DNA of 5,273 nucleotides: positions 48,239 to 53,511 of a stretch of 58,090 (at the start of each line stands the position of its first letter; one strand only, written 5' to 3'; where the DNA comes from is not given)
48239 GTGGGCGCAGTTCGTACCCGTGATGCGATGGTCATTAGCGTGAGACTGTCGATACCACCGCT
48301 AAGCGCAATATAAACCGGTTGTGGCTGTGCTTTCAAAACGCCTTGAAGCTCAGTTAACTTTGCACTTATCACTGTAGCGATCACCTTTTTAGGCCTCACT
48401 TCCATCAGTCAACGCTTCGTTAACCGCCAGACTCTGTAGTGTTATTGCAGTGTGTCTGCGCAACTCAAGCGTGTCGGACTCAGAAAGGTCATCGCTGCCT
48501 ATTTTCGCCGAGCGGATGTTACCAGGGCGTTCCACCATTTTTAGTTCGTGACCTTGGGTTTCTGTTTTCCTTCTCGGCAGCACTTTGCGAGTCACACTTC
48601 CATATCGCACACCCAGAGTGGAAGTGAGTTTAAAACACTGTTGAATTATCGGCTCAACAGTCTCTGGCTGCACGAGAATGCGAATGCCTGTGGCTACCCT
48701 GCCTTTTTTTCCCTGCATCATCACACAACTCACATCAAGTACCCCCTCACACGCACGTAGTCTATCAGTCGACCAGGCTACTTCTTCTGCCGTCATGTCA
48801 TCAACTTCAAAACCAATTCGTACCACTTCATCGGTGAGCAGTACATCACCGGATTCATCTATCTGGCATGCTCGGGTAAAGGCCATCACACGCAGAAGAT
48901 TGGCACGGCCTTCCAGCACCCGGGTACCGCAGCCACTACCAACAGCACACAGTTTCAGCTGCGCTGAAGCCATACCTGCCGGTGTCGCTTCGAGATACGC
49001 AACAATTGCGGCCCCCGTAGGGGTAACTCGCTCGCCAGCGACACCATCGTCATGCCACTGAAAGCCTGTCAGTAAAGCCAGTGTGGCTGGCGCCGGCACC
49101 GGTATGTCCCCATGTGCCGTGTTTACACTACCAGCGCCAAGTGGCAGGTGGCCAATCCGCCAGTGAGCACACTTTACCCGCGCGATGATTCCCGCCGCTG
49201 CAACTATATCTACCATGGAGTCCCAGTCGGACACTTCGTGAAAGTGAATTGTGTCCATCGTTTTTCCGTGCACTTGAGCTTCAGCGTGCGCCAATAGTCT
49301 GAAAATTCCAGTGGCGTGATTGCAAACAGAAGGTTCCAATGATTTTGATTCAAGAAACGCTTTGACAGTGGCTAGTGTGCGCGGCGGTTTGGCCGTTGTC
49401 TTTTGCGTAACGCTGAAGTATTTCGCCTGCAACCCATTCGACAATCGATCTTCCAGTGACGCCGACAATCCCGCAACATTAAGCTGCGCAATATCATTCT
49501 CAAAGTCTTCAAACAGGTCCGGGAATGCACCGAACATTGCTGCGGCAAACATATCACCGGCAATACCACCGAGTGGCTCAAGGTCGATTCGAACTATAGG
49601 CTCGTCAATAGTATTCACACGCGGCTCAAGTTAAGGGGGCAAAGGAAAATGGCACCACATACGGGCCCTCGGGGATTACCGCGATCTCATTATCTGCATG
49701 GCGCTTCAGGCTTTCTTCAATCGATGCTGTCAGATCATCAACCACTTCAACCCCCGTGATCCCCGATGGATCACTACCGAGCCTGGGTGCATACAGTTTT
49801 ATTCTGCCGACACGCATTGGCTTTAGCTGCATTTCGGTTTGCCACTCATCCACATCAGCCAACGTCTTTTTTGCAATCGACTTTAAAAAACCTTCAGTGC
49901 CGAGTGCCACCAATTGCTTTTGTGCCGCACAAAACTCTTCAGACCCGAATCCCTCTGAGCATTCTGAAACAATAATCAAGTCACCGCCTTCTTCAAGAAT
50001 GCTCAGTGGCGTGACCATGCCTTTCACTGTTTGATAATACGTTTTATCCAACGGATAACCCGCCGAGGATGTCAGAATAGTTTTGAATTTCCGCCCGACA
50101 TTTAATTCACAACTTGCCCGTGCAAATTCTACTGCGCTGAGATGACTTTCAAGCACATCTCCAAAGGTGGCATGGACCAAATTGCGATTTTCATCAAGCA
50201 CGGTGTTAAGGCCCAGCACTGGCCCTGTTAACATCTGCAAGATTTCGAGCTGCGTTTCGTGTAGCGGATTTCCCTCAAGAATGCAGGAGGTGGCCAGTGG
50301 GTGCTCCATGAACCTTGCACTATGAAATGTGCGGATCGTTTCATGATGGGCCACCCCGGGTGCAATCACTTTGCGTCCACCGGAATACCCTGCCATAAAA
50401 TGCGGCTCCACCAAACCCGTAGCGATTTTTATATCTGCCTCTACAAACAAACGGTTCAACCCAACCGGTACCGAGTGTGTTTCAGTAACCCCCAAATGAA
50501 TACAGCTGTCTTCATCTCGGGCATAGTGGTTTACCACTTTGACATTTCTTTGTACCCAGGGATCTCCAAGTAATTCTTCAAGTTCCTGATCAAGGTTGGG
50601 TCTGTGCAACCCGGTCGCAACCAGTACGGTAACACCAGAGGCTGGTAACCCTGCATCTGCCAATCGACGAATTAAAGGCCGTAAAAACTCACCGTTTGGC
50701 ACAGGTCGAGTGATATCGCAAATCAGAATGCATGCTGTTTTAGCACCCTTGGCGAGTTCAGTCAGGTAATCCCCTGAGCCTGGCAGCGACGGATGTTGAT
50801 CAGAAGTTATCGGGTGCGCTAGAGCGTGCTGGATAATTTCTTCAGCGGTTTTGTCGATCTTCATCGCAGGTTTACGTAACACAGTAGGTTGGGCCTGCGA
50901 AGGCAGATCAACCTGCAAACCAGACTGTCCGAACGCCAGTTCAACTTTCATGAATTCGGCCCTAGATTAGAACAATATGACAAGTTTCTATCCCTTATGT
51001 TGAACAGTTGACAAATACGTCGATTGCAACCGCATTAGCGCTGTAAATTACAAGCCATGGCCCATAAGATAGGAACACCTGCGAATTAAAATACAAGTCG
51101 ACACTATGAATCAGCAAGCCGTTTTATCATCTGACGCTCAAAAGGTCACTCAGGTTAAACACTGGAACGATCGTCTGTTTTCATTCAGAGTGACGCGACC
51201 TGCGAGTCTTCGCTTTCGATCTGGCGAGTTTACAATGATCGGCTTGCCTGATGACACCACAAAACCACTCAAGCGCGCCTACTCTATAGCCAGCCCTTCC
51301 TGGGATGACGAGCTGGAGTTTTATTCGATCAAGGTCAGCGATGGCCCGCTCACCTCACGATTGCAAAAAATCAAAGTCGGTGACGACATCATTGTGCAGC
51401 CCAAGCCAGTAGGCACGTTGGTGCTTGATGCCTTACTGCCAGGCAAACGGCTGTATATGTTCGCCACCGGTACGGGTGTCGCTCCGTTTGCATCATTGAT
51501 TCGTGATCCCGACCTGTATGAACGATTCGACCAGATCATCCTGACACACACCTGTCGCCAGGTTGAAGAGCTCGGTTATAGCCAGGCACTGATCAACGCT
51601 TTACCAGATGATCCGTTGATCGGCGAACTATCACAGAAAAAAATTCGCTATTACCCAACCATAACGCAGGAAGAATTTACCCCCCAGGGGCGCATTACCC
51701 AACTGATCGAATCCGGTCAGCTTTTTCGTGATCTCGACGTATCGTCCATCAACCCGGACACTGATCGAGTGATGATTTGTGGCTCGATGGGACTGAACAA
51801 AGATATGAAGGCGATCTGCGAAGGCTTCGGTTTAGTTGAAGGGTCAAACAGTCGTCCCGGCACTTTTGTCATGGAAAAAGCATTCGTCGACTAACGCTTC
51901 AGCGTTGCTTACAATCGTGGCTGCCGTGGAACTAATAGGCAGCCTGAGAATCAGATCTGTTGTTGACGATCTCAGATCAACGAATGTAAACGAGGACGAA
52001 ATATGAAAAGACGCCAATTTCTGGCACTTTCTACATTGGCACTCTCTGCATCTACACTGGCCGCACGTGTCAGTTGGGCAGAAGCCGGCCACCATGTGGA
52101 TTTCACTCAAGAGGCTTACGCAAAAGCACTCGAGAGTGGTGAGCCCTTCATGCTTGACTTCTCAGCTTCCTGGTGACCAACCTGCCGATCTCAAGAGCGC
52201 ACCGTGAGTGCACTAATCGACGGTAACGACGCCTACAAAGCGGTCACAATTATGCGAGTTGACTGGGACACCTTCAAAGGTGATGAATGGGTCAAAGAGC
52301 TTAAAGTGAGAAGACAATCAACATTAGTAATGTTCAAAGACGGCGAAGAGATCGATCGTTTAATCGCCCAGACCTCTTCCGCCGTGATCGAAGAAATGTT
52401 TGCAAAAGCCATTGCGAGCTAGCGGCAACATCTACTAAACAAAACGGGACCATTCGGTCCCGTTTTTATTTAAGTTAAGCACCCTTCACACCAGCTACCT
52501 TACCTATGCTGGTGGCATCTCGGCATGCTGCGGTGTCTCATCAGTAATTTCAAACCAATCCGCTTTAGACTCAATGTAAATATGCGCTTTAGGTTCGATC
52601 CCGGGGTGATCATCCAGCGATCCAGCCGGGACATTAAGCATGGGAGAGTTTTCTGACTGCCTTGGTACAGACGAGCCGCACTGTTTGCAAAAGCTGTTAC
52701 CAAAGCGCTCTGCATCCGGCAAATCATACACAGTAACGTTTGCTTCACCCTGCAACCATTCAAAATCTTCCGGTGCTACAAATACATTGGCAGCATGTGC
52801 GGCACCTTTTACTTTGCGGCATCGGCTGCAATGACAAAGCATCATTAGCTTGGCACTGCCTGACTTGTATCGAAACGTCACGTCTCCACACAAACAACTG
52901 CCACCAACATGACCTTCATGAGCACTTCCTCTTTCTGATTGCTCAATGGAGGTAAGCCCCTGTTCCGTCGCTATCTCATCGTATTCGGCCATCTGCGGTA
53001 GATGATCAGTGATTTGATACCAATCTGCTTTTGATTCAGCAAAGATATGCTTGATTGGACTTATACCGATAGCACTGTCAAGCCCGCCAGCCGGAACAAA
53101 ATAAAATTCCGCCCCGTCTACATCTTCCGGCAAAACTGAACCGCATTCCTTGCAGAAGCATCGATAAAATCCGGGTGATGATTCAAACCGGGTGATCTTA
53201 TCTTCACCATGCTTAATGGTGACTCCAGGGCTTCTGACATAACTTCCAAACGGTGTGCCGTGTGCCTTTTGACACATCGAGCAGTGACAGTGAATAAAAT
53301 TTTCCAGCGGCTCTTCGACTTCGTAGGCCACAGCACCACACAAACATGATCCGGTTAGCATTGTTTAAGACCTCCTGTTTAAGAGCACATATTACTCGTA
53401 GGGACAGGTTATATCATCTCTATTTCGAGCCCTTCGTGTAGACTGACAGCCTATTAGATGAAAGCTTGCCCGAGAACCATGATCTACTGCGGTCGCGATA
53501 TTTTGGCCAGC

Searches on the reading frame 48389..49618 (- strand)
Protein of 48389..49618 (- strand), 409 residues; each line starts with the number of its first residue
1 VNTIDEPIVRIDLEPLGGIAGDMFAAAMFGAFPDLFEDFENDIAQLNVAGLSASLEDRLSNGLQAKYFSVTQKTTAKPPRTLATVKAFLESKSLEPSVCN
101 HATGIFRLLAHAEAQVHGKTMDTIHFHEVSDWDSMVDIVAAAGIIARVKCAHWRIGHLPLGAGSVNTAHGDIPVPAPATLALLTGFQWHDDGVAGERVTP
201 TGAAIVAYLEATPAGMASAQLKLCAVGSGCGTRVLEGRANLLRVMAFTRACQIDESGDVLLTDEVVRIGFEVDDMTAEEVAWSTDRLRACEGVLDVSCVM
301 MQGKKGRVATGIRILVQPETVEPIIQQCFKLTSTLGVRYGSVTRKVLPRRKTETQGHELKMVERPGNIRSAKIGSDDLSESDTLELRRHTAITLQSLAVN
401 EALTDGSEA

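Call 18: search_protein_families(library=pfam, proteins=[window:48389-49618:-], max_evalue=0.0001)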
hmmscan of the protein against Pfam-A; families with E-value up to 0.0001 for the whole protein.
window:48389-49618:- (409 aa): 1 family
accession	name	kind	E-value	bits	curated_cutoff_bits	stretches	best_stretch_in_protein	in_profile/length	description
PF01969.22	Ni_insertion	-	1.8e-83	281.2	22.1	1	14-355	4-334/375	Nickel insertion protein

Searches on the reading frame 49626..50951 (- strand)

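Call 18: search_protein_families(library=pfam, proteins=[window:49626-50951:-], max_evalue=0.0001)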
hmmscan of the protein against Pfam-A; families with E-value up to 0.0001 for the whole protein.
window:49626-50951:- (441 aa): 2 families
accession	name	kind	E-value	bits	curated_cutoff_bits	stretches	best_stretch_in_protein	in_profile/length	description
PF09861.14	Lar_N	-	1.7e-53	181.3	23.3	1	7-218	1-199/204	Lactate racemase N-terminal domain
PF21113.2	LarA_C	-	7.7e-14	52.3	25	1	292-430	9-148/152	Lactate racemase C-terminal domain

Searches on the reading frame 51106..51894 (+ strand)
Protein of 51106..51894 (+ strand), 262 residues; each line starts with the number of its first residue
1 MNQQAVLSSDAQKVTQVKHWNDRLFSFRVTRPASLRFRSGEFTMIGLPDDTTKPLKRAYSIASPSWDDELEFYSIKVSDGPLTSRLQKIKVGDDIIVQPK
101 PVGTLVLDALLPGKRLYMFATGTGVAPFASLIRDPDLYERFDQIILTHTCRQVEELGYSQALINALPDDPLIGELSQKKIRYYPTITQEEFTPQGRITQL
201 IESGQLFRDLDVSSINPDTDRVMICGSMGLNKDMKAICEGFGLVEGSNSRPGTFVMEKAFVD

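Call 18: search_protein_families(library=pfam, proteins=[window:51106-51894:+], max_evalue=0.0001)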
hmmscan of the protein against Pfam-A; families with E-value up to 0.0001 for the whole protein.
window:51106-51894:+ (262 aa): 2 families
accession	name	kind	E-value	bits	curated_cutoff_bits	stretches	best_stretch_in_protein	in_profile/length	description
PF00970.30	FAD_binding_6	-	4.8e-05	24.1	21.1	0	20-98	12-91/99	Oxidoreductase FAD-binding domain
PF00175.26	NAD_binding_1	-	9e-05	23.5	22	0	118-234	1-107/109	Oxidoreductase NAD-binding domain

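Call 52: search_protein_families(library=ncbifam, proteins=[window:51106-51894:+], max_evalue=0.00001)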
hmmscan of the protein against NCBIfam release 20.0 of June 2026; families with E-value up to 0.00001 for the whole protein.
window:51106-51894:+ (262 aa): 5 families
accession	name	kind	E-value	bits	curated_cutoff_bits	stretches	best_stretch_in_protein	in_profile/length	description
NF008178.0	PRK10926.1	equivalog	2.3e-39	135.1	390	1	12-252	7-240/248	ferredoxin--NADP(+) reductase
NF040810.1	BenC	equivalog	9.8e-12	44.7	430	1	11-156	106-248/333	benzoate 1,2-dioxygenase electron transfer component BenC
NF004317.0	PRK05713.1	equivalog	1.1e-10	41.3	338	1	12-156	94-235/312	iron-sulfur-binding ferredoxin reductase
NF045803.1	MethMoxFADbindMmoC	equivalog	2.4e-10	39.7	500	1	32-240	135-327/343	aromatic/alkene monooxygenase hydroxylase FAD-binding subunit MmoC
NF006220.0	PRK08345.1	subfamily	4.3e-08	32.7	395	1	9-229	10-227/294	cytochrome-c3 hydrogenase subunit gamma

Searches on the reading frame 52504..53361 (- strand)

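Call 18: search_protein_families(library=pfam, proteins=[window:52504-53361:-], max_evalue=0.0001)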
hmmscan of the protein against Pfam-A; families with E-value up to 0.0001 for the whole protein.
window:52504-53361:- (285 aa): 1 family
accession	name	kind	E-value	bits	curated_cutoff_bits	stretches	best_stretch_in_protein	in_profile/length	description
PF04828.22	GFA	-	9.6e-50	167.9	24.3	2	153-264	3-114/115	Glutathione-dependent formaldehyde-activating enzyme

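Call 52: search_protein_families(library=ncbifam, proteins=[window:52504-53361:-], max_evalue=0.00001)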
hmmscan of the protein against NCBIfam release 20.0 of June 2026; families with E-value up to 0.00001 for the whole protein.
window:52504-53361:- (285 aa): 2 families
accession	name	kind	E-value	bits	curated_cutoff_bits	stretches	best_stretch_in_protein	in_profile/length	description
TIGR02820.1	formald_GSH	equivalog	1.2e-08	35.1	234.55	0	6-88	26-110/182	S-(hydroxymethyl)glutathione synthase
NF003829.0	PRK05417.1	subfamily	3.4e-07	30.2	249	0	5-87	29-113/191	glutathione-dependent formaldehyde-activating enzyme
